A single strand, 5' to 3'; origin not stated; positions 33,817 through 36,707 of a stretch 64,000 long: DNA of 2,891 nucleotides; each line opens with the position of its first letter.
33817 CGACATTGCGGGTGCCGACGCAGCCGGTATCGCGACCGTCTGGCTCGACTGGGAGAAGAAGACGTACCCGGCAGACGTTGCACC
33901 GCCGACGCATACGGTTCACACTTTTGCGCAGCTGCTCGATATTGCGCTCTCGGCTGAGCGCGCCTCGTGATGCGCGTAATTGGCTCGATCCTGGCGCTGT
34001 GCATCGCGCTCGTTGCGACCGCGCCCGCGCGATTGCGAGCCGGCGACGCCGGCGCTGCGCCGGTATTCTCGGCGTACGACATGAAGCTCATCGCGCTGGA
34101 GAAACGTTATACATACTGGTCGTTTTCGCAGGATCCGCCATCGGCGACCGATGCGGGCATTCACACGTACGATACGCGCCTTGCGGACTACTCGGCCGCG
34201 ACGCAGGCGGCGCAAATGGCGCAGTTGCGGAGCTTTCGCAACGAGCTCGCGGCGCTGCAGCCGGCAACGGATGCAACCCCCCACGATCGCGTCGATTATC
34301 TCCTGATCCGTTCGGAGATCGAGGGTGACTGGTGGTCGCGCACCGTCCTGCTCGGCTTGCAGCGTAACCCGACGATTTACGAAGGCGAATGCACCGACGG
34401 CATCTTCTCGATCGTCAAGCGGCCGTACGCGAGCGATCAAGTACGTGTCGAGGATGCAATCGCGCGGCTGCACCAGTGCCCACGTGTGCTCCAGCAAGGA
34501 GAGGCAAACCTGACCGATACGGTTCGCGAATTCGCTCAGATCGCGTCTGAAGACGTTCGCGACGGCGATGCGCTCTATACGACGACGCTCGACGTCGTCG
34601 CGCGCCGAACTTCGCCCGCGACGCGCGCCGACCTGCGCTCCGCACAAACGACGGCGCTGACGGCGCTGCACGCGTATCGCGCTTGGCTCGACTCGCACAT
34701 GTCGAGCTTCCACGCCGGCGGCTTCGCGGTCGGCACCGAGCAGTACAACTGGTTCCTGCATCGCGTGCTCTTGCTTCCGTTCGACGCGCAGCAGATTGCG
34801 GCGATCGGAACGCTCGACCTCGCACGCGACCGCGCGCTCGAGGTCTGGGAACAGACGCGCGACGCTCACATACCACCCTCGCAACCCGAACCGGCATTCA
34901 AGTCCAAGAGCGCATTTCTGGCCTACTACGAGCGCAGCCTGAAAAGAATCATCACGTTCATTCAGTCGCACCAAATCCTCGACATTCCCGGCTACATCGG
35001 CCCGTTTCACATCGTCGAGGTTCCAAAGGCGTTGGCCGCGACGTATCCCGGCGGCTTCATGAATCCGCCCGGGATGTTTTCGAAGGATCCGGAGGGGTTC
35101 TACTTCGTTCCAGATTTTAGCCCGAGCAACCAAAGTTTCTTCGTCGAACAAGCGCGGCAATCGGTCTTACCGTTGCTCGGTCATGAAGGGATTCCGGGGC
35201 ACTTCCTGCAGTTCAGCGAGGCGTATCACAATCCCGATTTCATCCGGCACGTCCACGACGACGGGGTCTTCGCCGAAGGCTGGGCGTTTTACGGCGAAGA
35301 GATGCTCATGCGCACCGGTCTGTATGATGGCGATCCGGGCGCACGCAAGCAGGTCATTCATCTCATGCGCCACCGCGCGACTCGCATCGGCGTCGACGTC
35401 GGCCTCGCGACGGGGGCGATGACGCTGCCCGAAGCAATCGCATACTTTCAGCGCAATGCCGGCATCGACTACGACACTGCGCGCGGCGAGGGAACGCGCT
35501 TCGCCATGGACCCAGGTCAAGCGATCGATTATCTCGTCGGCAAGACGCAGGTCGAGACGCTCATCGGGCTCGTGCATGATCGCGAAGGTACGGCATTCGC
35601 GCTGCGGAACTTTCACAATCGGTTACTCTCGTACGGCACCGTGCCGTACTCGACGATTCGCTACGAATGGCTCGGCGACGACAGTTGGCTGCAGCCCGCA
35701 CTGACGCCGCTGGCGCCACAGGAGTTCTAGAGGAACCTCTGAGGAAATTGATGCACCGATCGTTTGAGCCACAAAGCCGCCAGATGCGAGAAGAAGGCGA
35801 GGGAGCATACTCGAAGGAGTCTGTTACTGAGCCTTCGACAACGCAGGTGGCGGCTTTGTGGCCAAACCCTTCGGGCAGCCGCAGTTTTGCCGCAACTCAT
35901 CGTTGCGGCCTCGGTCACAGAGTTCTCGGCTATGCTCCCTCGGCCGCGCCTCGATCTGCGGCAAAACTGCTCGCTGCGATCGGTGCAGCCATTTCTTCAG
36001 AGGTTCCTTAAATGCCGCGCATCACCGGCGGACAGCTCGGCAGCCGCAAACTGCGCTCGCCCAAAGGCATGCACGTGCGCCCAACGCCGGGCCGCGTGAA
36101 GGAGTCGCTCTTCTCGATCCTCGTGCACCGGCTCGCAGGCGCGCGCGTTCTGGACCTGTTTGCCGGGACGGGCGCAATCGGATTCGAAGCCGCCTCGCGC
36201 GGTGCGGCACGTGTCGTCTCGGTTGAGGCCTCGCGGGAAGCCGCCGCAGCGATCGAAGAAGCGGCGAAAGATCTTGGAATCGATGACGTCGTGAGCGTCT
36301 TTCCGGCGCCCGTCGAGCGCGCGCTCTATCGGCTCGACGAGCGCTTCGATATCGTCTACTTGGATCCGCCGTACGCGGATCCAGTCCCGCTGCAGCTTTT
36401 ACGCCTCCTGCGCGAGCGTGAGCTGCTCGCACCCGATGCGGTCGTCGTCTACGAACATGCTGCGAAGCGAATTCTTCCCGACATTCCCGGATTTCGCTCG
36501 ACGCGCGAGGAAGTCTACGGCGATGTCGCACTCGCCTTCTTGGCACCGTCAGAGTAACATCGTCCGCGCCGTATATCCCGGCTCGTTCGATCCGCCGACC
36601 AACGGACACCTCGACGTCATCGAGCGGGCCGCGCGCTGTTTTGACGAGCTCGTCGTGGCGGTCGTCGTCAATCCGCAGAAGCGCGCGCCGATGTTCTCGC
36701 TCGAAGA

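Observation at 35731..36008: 278-bp modular palindromic element exactly filling the DUF885-rsmD intergenic gap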

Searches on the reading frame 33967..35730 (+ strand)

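Call 40: search_protein_families(library=ncbifam, proteins=[window:33967-35730:+])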
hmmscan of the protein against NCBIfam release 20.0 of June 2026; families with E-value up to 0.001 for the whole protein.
window:33967-35730:+ (587 aa): 0 families

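Call 58: search_protein_families(library=pfam, proteins=[window:33967-35730:+])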
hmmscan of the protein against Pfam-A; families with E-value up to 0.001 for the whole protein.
window:33967-35730:+ (587 aa): 1 family
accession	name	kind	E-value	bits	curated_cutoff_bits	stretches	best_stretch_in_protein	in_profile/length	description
PF05960.17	DUF885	-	3.1e-73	248.6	32.4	1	57-565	1-529/532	Bacterial protein of unknown function (DUF885)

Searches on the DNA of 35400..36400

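Call 6: search_rna_families(source=window, start=35400, end=36400, threshold=evalue, max_evalue=10)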
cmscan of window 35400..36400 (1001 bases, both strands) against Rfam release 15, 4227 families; matches with E-value up to 10: 5.
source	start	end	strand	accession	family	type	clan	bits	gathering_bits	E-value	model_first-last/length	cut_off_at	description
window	35755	35874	+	RF03987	MIR6136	Gene; miRNA;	-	27.4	99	0.017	1-105/105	no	MIR6136 microRNA precursor family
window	35756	35875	-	RF03987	MIR6136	Gene; miRNA;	-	27.1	99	0.02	1-105/105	no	MIR6136 microRNA precursor family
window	36116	36184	+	RF03200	mir-BART13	Gene; miRNA;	-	17.3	70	3.6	1-83/83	no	mir-BART13 microRNA precursor family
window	35762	35867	+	RF04094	MIR537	Gene; miRNA;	-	17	100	0.66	1-151/151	no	MIR537 microRNA precursor family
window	35836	35881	+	RF02850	Ysr276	Gene; antisense;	-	11.6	100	1.1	84-129/195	no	Yersinia sRNA 276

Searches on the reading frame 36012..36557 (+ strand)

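Call 40: search_protein_families(library=ncbifam, proteins=[window:36012-36557:+])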
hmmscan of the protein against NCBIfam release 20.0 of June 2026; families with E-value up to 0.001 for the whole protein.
window:36012-36557:+ (181 aa): 21 families
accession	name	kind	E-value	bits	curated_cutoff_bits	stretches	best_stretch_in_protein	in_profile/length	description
TIGR00095.1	TIGR00095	equivalog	7.6e-39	133.4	117.5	1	3-177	13-191/194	16S rRNA (guanine(966)-N(2))-methyltransferase RsmD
NF008157.0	PRK10909.1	equivalog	8e-29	100.9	302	1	3-174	14-185/199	16S rRNA (guanine(966)-N(2))-methyltransferase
TIGR03534.1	RF_mod_PrmC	equivalog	1e-08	35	199.1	1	43-123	89-168/253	peptide chain release factor N(5)-glutamine methyltransferase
NF046099.1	RSP_2647_MTase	equivalog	7.3e-08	31.6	600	1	38-137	212-315/391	RSP_2647 family RNA methyltransferase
NF053718.1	23SC1962Mtase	equivalog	2.4e-07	29.8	575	1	37-120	205-289/383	23S rRNA (cytosine(1962)-C(5))-methyltransferase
NF002910.0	PRK03522.2-3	equivalog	3.9e-06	26.1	558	1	43-94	235-287/383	23S rRNA (uracil(747)-C(5))-methyltransferase RlmC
TIGR00536.1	hemK_fam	subfamily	4.1e-06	26.1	115.5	1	37-123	109-194/286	HemK family protein methyltransferase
TIGR02469.1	CbiT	equivalog_domain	4.8e-06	26.9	78.3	1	40-116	16-93/124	precorrin-6Y C5,15-methyltransferase (decarboxylating) subunit CbiT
NF002909.0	PRK03522.2-1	equivalog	7.7e-06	25.3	553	1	38-96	228-285/374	23S rRNA (uracil(747)-C(5))-methyltransferase RlmC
NF043040.1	corrin_prot_MT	hypoth_equivalog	9.6e-06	25.2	180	1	27-115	25-114/216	corrinoid protein-associated methyltransferase CpaM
TIGR03533.1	L3_gln_methyl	equivalog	1.1e-05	25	229.7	1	34-125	113-203/284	50S ribosomal protein L3 N(5)-glutamine methyltransferase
NF033380.1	Rlm_2499C5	equivalog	1.1e-05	24.3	650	1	42-121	220-300/391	23S rRNA (cytosine(2499)-C(5))-methyltransferase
TIGR04290.1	meth_Rta_06860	hypoth_equivalog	1.6e-05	24.5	300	1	35-117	42-122/226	TIGR04290 family methyltransferase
NF008748.0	PRK11783.1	equivalog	2.5e-05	22.7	466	1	40-120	539-620/704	bifunctional 23S rRNA (guanine(2069)-N(7))-methyltransferase RlmK/23S rRNA (guanine(2445)-N(2))-methyltransferase RlmL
TIGR00479.1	rumA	equivalog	6.6e-05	21.9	183.55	1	45-122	296-374/432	23S rRNA (uracil(1939)-C(5))-methyltransferase RlmD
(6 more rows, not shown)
